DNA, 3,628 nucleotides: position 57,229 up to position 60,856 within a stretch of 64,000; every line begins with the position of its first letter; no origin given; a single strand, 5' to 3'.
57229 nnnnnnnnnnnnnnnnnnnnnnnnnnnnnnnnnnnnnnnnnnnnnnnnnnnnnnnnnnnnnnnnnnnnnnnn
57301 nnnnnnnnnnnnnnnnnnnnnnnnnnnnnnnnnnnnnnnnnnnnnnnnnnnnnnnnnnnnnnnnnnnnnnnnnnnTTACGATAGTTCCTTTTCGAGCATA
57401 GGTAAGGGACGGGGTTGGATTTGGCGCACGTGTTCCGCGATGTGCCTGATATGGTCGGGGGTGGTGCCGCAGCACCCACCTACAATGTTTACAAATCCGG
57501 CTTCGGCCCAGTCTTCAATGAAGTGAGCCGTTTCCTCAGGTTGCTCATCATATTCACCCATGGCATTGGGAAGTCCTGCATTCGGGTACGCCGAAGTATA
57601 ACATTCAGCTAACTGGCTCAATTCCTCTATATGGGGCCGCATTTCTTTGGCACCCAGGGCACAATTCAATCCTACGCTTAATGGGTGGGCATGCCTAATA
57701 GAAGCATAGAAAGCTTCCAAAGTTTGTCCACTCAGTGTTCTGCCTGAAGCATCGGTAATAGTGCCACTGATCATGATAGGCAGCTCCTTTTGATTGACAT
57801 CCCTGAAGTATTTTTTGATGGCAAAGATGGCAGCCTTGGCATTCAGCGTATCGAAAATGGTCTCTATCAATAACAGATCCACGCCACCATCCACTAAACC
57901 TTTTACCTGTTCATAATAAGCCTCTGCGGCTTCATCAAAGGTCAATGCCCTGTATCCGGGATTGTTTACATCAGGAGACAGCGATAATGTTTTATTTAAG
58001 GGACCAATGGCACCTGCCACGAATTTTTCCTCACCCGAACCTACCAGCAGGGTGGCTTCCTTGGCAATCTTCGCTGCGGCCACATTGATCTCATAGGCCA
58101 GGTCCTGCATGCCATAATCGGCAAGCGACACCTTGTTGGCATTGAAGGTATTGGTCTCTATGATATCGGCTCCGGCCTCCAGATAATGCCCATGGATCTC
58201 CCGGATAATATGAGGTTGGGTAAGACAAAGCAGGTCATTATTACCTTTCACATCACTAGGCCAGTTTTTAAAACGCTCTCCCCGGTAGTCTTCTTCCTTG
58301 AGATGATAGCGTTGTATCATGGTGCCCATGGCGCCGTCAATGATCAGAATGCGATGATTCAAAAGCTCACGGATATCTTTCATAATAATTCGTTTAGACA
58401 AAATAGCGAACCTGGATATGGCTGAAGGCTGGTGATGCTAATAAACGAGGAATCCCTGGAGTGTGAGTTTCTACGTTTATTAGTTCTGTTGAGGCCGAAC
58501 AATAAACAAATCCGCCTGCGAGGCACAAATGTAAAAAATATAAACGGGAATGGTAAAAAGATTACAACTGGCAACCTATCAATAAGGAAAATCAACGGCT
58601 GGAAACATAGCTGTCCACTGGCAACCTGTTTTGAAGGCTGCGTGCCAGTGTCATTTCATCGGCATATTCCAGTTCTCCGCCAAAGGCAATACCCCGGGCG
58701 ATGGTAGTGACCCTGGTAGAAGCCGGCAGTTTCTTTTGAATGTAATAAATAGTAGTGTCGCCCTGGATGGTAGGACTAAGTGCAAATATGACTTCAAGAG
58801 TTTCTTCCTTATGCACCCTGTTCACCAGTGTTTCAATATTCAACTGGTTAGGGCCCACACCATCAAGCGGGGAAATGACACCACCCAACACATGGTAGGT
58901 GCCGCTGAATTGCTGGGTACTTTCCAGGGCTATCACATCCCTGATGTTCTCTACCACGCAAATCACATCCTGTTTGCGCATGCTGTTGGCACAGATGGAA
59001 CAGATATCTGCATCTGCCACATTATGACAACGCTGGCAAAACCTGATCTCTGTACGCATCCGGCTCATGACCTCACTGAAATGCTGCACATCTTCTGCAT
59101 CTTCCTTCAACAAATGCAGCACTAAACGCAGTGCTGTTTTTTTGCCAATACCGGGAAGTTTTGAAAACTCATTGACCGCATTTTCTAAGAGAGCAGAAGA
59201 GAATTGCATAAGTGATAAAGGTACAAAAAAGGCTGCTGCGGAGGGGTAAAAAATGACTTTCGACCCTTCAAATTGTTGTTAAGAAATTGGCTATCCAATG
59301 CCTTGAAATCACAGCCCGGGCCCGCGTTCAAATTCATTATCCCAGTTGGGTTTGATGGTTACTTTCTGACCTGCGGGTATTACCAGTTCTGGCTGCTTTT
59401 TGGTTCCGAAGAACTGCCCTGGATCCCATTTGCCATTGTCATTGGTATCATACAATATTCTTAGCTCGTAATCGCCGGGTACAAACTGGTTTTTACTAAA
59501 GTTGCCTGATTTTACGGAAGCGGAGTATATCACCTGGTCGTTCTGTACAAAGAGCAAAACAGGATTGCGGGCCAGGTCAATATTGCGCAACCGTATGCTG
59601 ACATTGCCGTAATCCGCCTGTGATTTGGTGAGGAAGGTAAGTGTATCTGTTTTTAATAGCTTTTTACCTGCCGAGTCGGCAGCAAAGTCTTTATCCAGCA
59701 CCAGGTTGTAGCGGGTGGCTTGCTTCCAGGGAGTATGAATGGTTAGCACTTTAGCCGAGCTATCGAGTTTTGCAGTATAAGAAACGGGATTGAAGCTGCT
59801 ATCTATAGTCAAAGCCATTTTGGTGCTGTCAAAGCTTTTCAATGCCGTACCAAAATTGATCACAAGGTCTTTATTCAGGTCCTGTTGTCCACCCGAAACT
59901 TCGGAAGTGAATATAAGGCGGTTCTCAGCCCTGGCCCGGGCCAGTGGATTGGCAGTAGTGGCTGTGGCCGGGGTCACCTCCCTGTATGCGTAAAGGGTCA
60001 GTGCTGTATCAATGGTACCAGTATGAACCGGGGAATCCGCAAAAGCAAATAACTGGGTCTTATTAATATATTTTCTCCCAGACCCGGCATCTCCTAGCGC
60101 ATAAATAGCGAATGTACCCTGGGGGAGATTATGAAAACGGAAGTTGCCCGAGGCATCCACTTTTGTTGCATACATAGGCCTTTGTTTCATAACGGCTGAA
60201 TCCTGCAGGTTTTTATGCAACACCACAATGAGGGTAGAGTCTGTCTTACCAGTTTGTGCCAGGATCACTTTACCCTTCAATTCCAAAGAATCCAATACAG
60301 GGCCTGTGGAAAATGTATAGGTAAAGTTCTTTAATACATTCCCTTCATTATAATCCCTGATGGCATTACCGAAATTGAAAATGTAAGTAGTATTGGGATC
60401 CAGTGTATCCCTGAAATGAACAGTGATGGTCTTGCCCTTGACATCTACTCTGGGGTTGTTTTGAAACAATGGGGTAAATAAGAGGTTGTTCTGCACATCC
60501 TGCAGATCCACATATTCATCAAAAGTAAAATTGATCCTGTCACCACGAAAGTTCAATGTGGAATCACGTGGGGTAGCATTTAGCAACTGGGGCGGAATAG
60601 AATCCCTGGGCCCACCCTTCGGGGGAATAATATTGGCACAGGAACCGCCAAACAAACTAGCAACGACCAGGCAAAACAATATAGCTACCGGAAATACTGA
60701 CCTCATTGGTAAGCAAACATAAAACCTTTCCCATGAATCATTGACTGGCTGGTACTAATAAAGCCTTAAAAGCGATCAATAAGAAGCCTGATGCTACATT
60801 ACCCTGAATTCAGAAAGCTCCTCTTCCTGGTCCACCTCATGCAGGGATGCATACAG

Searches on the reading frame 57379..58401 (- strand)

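Call 24: search_protein_families(library=pfam, proteins=[window:57379-58401:-], max_evalue=0.001)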
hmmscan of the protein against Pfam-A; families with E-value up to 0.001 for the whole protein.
window:57379-58401:- (341 aa): 1 family
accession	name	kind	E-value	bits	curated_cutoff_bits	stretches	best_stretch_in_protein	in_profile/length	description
PF02574.22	S-methyl_trans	-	3.4e-103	345.8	22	1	19-325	1-283/283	Homocysteine S-methyltransferase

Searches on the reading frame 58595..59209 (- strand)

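Call 24: search_protein_families(library=pfam, proteins=[window:58595-59209:-], max_evalue=0.001)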
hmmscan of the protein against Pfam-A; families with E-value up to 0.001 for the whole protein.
window:58595-59209:- (205 aa): 6 families
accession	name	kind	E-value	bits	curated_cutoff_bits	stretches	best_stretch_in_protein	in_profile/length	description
PF13662.12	Toprim_4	-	1.3e-23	83.4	25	1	82-170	2-84/85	Toprim domain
PF21176.3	RecR_HhH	-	1.1e-12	48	27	1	9-49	2-42/45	RecR, helix-hairpin-helix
PF21175.2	RecR_C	-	1.4e-11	44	22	1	173-195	1-23/24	RecR, C-terminal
PF02132.21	RecR_ZnF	-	2.1e-08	34.2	22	1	55-75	1-21/21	RecR, Cys4-zinc finger domain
PF01751.28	Toprim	-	1.3e-06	28.9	23.1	1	82-160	1-83/96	Toprim domain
PF14520.12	HHH_5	-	4e-05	24.5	27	1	6-33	28-55/57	Helix-hairpin-helix domain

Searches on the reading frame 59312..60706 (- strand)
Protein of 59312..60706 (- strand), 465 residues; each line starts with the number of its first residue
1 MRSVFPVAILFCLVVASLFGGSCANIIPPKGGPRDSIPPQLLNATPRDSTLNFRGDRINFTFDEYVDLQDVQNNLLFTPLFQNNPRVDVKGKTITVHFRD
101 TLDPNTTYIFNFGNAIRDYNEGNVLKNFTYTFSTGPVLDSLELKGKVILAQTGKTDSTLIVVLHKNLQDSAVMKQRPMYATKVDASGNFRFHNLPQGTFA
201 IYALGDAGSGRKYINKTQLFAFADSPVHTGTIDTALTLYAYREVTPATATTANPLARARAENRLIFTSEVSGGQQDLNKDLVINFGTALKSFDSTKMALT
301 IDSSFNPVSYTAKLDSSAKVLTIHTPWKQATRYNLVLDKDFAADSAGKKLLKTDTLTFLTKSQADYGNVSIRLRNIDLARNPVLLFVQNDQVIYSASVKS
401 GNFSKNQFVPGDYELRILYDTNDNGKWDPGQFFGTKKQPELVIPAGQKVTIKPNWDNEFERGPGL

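Call 24: search_protein_families(library=pfam, proteins=[window:59312-60706:-], max_evalue=0.001)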
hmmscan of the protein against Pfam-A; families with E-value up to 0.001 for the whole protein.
window:59312-60706:- (465 aa): 4 families
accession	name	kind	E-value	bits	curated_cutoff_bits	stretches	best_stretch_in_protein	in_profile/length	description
PF13205.12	Big_5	-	4.4e-22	79.2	23.6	1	35-134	1-105/105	Bacterial Ig-like domain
PF14686.12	fn3_3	-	1.8e-05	24.9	24.4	0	176-206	24-54/75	Polysaccharide lyase family 4, domain II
PF09912.14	DUF2141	-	0.00012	22.4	24.4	0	156-208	10-65/112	Uncharacterized protein conserved in bacteria (DUF2141)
PF13620.12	CarboxypepD_reg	-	0.00042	21.1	32.3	0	177-203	28-54/82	Carboxypeptidase regulatory-like domain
